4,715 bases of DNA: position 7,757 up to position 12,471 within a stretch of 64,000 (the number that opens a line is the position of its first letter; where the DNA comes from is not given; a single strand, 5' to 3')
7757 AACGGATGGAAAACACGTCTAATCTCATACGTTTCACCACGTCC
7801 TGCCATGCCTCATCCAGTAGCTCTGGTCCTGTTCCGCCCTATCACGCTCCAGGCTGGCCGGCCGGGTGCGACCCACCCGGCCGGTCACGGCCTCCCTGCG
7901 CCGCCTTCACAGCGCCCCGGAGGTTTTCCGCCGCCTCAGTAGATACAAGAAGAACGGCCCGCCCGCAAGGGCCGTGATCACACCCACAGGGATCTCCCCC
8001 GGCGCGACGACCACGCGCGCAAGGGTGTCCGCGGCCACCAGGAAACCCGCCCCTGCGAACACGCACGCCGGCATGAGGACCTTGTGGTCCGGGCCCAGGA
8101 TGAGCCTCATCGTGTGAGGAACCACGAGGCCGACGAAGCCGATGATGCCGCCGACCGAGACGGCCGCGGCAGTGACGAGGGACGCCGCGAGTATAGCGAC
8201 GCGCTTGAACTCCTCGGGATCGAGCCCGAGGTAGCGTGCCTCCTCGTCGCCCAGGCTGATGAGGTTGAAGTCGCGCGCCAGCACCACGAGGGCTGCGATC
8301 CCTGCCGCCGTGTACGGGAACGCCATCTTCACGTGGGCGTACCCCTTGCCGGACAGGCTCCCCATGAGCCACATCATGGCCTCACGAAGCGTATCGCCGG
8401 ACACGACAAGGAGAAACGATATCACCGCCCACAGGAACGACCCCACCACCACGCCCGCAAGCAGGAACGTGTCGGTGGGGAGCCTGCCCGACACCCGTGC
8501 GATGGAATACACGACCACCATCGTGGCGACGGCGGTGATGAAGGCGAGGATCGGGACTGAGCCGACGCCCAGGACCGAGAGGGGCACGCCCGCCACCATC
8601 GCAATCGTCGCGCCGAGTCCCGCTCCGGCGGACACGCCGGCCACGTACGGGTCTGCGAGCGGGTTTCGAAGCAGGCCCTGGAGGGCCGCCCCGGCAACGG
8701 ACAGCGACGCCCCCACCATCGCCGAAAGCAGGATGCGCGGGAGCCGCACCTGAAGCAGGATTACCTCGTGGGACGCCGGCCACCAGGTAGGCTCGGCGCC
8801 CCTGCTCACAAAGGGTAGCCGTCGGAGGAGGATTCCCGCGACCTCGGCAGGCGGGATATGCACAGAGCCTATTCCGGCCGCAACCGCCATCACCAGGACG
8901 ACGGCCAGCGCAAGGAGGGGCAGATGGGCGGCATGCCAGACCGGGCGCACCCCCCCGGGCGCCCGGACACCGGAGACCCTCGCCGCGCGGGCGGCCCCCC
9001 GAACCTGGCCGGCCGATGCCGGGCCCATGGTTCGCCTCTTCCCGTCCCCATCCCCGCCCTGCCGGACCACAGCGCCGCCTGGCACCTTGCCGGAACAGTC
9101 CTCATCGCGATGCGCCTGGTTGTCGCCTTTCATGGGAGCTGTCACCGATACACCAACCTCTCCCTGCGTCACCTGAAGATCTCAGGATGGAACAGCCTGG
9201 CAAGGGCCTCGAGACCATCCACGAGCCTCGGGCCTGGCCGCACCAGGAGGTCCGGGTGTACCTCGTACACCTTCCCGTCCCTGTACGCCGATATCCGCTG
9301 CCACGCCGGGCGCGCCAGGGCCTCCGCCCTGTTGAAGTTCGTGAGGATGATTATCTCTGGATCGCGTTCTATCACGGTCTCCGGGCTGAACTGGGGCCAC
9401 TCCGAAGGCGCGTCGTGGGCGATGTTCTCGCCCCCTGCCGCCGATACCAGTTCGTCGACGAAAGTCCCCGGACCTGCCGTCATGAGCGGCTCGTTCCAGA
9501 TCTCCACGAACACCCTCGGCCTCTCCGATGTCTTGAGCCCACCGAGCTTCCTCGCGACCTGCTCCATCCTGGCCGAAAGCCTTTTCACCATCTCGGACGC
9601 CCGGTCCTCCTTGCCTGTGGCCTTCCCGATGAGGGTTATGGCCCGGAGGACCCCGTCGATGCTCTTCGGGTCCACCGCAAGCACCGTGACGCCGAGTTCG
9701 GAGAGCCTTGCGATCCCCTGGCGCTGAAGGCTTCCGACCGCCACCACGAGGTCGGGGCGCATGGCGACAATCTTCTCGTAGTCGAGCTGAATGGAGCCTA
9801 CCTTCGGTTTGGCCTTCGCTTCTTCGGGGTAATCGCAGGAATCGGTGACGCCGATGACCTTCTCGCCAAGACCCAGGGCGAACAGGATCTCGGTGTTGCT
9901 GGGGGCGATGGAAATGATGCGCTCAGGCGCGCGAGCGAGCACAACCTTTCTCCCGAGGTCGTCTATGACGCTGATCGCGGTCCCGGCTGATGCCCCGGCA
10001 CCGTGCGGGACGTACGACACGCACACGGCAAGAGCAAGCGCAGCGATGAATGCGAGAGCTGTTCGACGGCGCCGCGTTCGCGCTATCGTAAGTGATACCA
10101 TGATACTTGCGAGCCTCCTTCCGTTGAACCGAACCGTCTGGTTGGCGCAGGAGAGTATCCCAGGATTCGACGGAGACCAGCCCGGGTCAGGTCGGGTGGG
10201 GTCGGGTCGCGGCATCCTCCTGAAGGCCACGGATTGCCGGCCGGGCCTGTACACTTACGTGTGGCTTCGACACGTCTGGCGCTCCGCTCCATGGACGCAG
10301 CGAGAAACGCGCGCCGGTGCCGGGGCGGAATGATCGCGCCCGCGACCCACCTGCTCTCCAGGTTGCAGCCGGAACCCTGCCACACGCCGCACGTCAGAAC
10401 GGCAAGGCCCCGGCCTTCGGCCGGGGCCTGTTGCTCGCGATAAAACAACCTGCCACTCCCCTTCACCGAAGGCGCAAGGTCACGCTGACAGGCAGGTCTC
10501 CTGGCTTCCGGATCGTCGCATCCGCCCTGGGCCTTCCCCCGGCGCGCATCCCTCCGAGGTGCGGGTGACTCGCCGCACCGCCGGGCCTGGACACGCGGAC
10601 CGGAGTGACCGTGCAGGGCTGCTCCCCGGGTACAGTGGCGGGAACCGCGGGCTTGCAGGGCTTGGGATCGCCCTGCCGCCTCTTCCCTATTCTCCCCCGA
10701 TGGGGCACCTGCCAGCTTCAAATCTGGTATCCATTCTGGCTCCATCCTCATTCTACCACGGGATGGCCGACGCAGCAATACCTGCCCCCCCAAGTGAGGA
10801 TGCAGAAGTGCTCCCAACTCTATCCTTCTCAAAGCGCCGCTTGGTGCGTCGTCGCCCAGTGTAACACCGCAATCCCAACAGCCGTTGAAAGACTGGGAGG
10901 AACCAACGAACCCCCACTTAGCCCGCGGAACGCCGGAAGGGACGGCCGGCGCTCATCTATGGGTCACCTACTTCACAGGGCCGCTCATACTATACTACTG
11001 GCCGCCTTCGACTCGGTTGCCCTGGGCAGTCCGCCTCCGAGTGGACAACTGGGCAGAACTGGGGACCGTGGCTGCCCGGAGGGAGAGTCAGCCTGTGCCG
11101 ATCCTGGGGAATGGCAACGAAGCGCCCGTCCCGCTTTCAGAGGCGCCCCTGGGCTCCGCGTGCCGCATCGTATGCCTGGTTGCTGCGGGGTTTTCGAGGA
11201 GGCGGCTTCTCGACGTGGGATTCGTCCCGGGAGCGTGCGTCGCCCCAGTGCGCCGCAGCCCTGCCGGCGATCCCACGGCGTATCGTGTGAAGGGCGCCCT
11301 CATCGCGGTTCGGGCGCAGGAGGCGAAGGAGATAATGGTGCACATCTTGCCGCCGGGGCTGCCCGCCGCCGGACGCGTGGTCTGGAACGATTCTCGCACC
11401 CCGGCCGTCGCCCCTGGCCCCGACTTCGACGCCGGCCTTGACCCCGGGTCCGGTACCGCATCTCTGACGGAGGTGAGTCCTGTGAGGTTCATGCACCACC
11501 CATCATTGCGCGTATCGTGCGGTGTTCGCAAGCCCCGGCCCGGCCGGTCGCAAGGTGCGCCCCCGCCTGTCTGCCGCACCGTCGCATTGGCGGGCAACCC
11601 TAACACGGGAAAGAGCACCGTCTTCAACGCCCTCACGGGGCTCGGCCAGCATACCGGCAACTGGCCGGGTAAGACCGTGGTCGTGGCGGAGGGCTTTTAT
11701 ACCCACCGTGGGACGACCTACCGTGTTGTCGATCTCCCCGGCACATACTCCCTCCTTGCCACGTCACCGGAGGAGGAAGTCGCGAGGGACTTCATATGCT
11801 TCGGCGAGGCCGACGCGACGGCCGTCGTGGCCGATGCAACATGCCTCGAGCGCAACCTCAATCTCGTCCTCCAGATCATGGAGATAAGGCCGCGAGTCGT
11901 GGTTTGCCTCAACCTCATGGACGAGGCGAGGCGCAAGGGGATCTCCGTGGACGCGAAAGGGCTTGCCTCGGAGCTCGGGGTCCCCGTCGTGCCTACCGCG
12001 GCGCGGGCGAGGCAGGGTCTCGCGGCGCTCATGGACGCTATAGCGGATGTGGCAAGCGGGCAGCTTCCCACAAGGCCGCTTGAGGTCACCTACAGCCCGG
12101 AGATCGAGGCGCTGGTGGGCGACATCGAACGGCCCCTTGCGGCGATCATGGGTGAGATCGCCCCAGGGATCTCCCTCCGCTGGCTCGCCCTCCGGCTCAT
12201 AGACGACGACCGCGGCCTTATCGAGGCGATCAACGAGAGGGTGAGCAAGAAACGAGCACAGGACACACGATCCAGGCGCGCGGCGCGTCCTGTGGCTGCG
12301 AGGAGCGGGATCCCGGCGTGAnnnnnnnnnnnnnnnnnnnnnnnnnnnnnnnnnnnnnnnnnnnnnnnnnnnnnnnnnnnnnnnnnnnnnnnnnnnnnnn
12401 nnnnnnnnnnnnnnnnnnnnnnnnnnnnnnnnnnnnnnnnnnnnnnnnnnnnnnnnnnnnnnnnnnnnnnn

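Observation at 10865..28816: A ~50-nt intergenic motif with palindromic core occurs twice, exactly 17.9 kb apart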

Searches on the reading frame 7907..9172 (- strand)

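Call 71: search_protein_families(library=pfam, proteins=[window:7907-9172:-], max_evalue=0.001)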
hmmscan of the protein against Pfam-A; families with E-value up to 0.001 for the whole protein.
window:7907-9172:- (421 aa): 1 family
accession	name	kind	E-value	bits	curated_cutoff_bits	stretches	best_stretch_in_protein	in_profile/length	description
PF01032.23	FecCD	-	1.6e-90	303.7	26.5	1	92-414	3-311/311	FecCD transport family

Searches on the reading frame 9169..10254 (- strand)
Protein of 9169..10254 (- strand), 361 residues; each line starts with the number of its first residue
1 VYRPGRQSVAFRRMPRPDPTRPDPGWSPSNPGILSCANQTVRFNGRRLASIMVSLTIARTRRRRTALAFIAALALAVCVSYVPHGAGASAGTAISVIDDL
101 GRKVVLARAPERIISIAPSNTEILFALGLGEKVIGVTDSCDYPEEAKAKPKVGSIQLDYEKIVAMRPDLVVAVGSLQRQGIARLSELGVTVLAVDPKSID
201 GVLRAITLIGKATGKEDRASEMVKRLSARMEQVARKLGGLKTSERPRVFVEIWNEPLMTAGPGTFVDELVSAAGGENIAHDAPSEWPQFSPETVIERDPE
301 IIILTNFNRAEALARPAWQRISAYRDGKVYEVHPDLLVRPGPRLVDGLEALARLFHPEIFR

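Call 11: search_protein_families(library=pfam, proteins=[window:9169-10254:-], max_evalue=0.001)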
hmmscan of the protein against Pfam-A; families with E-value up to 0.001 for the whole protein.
window:9169-10254:- (361 aa): 1 family
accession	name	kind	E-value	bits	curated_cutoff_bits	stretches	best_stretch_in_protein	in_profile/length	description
PF01497.23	Peripla_BP_2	-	2.6e-36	125.6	27.5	1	113-335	1-234/235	Periplasmic binding protein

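Call 36: find_homologous_proteins(query=window:9169-10254:-, max_evalue=1e-60)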
Query window:9169-10254:- (361 aa): 908 proteins with E <= 1e-60 among 8000 candidates; the best 120 are listed.
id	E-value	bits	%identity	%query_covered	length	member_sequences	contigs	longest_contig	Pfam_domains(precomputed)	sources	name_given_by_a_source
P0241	1.3e-194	664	99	86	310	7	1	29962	PF01497.24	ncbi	ncbi:MAG: ABC transporter substrate-binding protein [Bacillota bacterium]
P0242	8.2e-154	530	78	86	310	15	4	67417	PF01497.24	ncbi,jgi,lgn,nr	ncbi:MAG: cobalamin-binding protein [Firmicutes bacterium]|nr:cobalamin-binding protein [Bacillota b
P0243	7.2e-147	507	76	84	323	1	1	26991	PF01497.24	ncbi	ncbi:MAG: ABC transporter substrate-binding protein [Clostridia bacterium]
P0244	1.2e-142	493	75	83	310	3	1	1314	PF01497.24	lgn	-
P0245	6.0e-141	488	73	86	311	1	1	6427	PF01497.24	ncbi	ncbi:MAG: ABC transporter substrate-binding protein [Betaproteobacteria bacterium]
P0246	3.4e-136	472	76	76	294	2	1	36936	PF01497.24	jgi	jgi:iron complex transport system substrate-binding protein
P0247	1.0e-134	467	70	88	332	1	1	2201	PF01497.24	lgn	-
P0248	1.1e-134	467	71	87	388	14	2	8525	PF01497.24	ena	-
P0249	2.2e-132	460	73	78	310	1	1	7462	PF01497.24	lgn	-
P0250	2.9e-132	459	73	78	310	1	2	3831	PF01497.24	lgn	-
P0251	9.9e-132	457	70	84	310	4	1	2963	PF01497.24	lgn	-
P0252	3.2e-131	456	74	78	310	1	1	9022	PF01497.24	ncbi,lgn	ncbi:MAG: cobalamin-binding protein [Bacillota bacterium]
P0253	7.6e-130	451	71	78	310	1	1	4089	PF01497.24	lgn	-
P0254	4.8e-125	435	72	73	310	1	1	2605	PF01497.24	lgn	-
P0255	4.0e-121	423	70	74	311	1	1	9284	PF01497.24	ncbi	-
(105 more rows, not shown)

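Call 37: find_encoding_contigs(protein=P0241, flank=3000, max_places=4)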
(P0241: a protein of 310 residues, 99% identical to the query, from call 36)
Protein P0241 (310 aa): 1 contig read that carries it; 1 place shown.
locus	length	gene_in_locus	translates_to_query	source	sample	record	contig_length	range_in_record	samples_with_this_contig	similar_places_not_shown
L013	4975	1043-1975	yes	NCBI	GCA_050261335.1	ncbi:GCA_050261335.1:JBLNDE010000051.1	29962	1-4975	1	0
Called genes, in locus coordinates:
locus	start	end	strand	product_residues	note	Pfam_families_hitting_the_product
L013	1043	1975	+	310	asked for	PF01497:Peripla_BP_2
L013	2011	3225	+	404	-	PF01032:FecCD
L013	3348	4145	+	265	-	PF00005:ABC_tran, PF13304:AAA_21 (weak)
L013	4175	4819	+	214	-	PF02572:CobA_CobO_BtuR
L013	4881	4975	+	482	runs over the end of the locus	PF02878:PGM_PMM_I, PF02879:PGM_PMM_II, PF02880:PGM_PMM_III, PF00408:PGM_PMM_IV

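Call 38: find_encoding_contigs(protein=P0242, flank=3000, max_places=4)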
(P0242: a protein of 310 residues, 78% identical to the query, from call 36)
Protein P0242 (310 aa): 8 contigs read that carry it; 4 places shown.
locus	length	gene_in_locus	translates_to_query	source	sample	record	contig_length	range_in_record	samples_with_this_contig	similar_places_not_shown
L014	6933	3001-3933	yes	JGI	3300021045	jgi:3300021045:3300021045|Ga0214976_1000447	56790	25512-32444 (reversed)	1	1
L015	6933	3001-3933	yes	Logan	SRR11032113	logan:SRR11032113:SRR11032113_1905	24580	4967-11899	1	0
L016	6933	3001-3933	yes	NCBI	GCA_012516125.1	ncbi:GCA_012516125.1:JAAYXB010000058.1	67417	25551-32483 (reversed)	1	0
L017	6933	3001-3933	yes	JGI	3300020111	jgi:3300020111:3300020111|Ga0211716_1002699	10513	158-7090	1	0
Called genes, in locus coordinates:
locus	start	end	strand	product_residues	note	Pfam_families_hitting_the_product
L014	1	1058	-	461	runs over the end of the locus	PF07670:Gate, PF07664:FeoB_C, PF07670:Gate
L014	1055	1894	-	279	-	PF01926:MMR_HSR1, PF02421:FeoB_N, PF17910:FeoB_Cyto (weak)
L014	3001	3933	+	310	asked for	PF01497:Peripla_BP_2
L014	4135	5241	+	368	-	PF01032:FecCD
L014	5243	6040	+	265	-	PF00005:ABC_tran, PF13304:AAA_21 (weak)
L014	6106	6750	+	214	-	PF02572:CobA_CobO_BtuR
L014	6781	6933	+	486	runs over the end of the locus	PF02878:PGM_PMM_I, PF02879:PGM_PMM_II, PF02880:PGM_PMM_III, PF00408:PGM_PMM_IV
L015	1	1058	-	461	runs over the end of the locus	PF07670:Gate, PF07664:FeoB_C, PF07670:Gate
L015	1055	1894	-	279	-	PF01926:MMR_HSR1, PF02421:FeoB_N, PF17910:FeoB_Cyto (weak)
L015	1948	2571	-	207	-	PF04023:FeoA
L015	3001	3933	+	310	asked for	PF01497:Peripla_BP_2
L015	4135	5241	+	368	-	PF01032:FecCD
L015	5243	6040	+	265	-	PF00005:ABC_tran, PF13304:AAA_21 (weak)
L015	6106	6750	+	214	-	PF02572:CobA_CobO_BtuR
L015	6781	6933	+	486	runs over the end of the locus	PF02878:PGM_PMM_I, PF02879:PGM_PMM_II, PF02880:PGM_PMM_III, PF00408:PGM_PMM_IV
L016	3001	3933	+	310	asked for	PF01497:Peripla_BP_2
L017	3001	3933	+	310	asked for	PF01497:Peripla_BP_2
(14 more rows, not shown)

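Call 85: find_encoding_contigs(protein=P0243, flank=6000, max_places=3)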
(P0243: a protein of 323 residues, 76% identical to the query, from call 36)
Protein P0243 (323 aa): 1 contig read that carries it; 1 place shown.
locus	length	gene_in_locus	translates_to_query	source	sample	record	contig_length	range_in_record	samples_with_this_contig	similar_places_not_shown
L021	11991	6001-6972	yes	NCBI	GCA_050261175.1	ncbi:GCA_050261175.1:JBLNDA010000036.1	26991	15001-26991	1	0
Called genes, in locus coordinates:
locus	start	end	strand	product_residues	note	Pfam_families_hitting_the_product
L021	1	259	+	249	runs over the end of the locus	PF01048:PNP_UDP_1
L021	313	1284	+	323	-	PF08240:ADH_N, PF16912:Glu_dehyd_C, PF00107:ADH_zinc_N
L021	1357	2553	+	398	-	PF01053:Cys_Met_Meta_PP, PF00155:Aminotran_1_2 (weak)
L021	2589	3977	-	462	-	PF07670:Gate, PF07664:FeoB_C, PF07670:Gate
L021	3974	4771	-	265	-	PF01926:MMR_HSR1, PF02421:FeoB_N, PF17910:FeoB_Cyto (weak)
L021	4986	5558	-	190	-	PF04023:FeoA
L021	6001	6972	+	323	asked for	PF01497:Peripla_BP_2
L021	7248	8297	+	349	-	PF01032:FecCD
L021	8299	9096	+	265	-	PF00005:ABC_tran, PF13304:AAA_21 (weak)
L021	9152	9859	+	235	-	PF02572:CobA_CobO_BtuR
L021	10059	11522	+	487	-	PF02878:PGM_PMM_I, PF02879:PGM_PMM_II, PF02880:PGM_PMM_III, PF00408:PGM_PMM_IV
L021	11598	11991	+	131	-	?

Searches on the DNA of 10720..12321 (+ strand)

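Call 15: search_rna_families(source=window, start=10720, end=11100, threshold=evalue, max_evalue=10)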
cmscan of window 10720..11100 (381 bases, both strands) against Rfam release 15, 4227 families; matches with E-value up to 10: 1.
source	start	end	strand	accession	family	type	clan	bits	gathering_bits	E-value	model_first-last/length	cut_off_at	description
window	10845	10899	+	RF03076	Streptomyces-metH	Gene; sRNA;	-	17.8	50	0.73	60-110/120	no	Streptomyces-metH RNA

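Call 60: search_dna_similar(query=L009:1-215:+, collection=plasmids, mode=distant, max_evalue=0.01, max_rows=10)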
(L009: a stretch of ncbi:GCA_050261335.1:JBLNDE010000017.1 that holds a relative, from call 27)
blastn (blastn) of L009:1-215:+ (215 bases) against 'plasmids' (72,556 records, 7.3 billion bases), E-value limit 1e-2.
No match.

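Call 61: search_dna_similar(query=window:10780-10960:+, collection=plasmids, mode=distant, max_evalue=0.01, max_rows=10)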
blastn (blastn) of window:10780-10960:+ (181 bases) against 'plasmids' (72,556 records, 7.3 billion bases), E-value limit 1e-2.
No match.
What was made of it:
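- On IS630/Tc1-mariner-mobilised element: There are no plasmid matches (calls 60, 61).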

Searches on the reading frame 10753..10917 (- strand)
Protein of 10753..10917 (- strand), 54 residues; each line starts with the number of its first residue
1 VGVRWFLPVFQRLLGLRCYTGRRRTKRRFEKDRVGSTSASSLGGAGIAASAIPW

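Call 80: search_protein_families(library=pfam, proteins=[window:10753-10917:-], max_evalue=0.1)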
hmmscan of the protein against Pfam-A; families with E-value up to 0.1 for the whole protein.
window:10753-10917:- (54 aa): 0 families

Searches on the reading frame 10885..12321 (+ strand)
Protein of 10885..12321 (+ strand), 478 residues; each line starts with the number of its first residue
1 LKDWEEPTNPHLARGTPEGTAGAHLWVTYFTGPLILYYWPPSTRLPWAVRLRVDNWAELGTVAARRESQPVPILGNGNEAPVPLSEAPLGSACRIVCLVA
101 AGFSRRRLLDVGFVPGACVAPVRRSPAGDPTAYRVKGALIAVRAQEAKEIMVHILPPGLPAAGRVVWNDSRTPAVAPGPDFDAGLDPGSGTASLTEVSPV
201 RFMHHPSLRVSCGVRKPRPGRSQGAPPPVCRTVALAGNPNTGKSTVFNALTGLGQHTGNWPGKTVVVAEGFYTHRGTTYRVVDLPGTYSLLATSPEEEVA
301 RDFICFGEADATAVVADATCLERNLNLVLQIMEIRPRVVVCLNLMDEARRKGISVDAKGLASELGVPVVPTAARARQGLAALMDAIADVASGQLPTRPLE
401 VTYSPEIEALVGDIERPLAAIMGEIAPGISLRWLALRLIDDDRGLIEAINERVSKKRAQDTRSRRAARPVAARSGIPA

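Call 11: search_protein_families(library=pfam, proteins=[window:10885-12321:+], max_evalue=0.001)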
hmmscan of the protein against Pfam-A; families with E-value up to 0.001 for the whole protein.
window:10885-12321:+ (478 aa): 4 families
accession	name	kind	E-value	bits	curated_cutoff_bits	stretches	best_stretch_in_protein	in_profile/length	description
PF02421.24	FeoB_N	-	5.1e-58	195.5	27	1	232-386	2-156/156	Ferrous iron transport protein B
PF01926.29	MMR_HSR1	-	7.1e-17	62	21.9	1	232-339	1-109/113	50S ribosome-binding GTPase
PF04023.20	FeoA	-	9.8e-16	58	23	1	82-152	1-72/74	FeoA domain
PF17910.6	FeoB_Cyto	-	2.3e-06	28.4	23.4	1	403-459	1-55/90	FeoB cytosolic helical domain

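Call 26: find_homologous_proteins(query=window:11095-12321:+, max_evalue=1e-50)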
Query window:11095-12321:+ (408 aa): 7982 proteins with E <= 1e-50 among 8000 candidates; the best 120 are listed.
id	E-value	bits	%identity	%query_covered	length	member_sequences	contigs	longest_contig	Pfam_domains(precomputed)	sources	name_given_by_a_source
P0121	6.2e-261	884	99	100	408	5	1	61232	PF01926.30,PF02421.25,PF17910.7,PF04023.21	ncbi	ncbi:MAG: FeoB small GTPase domain-containing protein [Bacillota bacterium]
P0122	2.2e-128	447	78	68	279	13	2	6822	PF01926.30,PF02421.25,PF17910.7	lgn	-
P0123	1.4e-127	444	78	68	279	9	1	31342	PF01926.30,PF02421.25,PF17910.7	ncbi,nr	ncbi:MAG: hypothetical protein PWR07_1696 [Bacillota bacterium]|nr:hypothetical protein [Bacillota b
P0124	4.1e-116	407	74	64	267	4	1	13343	PF01926.30,PF02421.25,PF17910.7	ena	-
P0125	3.4e-107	377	70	64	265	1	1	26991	PF01926.30,PF02421.25,PF17910.7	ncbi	ncbi:MAG: FeoB small GTPase domain-containing protein [Clostridia bacterium]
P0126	1.3e-103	365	69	60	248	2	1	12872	PF01926.30,PF02421.25,PF17910.7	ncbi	ncbi:MAG: FeoB small GTPase domain-containing protein [Betaproteobacteria bacterium]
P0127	2.5e-102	361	64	69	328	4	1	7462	PF01926.30,PF02421.25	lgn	-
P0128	5.2e-101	357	50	94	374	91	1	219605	PF01926.30,PF02421.25,PF17910.7,PF04023.21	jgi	jgi:Fe2+ transport system protein FeoA/energy-coupling factor transporter ATP-binding protein EcfA2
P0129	6.5e-98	347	67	60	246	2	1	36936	PF01926.30,PF02421.25,PF17910.7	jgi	jgi:Fe2+ transport system protein B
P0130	2.5e-97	345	66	61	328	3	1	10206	PF01926.30,PF02421.25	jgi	-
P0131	5.0e-96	340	61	65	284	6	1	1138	PF01926.30,PF02421.25,PF00009.34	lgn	-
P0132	4.6e-95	337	62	66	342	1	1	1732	PF01926.30,PF02421.25,PF17910.7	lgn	-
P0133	4.9e-91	324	64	61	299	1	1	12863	PF01926.30,PF02421.25,PF00009.34,PF17910.7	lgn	-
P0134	4.9e-90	321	47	91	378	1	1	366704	PF01926.30,PF02421.25,PF04023.21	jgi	jgi:GTP-binding protein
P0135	5.6e-90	321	41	94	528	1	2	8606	PF01926.30,PF02421.25,PF17910.7,PF04023.21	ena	-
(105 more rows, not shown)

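Call 27: find_encoding_contigs(protein=P0121, flank=3000, max_places=6)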
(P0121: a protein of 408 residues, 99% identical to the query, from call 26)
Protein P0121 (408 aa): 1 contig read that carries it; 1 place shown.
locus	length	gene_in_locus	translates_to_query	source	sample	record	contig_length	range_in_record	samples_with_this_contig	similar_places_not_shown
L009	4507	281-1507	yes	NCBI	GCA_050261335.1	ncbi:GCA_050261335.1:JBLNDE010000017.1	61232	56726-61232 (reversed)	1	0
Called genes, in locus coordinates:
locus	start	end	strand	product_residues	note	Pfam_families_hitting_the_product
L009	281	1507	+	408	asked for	PF04023:FeoA, PF01926:MMR_HSR1, PF02421:FeoB_N, PF17910:FeoB_Cyto (weak)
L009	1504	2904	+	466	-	PF07670:Gate, PF07664:FeoB_C, PF07670:Gate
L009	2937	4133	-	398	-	PF01053:Cys_Met_Meta_PP, PF00155:Aminotran_1_2 (weak)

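Call 28: find_encoding_contigs(protein=P0123, flank=3000, max_places=3)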
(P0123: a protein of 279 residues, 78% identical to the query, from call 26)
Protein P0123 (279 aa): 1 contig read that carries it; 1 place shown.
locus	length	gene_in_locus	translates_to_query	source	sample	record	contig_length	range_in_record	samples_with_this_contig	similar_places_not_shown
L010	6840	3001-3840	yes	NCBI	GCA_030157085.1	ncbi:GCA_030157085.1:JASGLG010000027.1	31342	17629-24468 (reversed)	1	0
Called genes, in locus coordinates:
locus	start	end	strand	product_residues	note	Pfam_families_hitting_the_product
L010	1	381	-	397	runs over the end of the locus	PF01032:FecCD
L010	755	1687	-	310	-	PF01497:Peripla_BP_2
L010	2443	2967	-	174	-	-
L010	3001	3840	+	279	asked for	PF01926:MMR_HSR1, PF02421:FeoB_N, PF17910:FeoB_Cyto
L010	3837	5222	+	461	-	PF07670:Gate, PF07664:FeoB_C, PF07670:Gate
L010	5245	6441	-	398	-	PF01053:Cys_Met_Meta_PP, PF00155:Aminotran_1_2 (weak), PF06838:Met_gamma_lyase (faint), PF00266:Aminotran_5 (weak)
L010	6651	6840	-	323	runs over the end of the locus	PF08240:ADH_N, PF16912:Glu_dehyd_C, PF00107:ADH_zinc_N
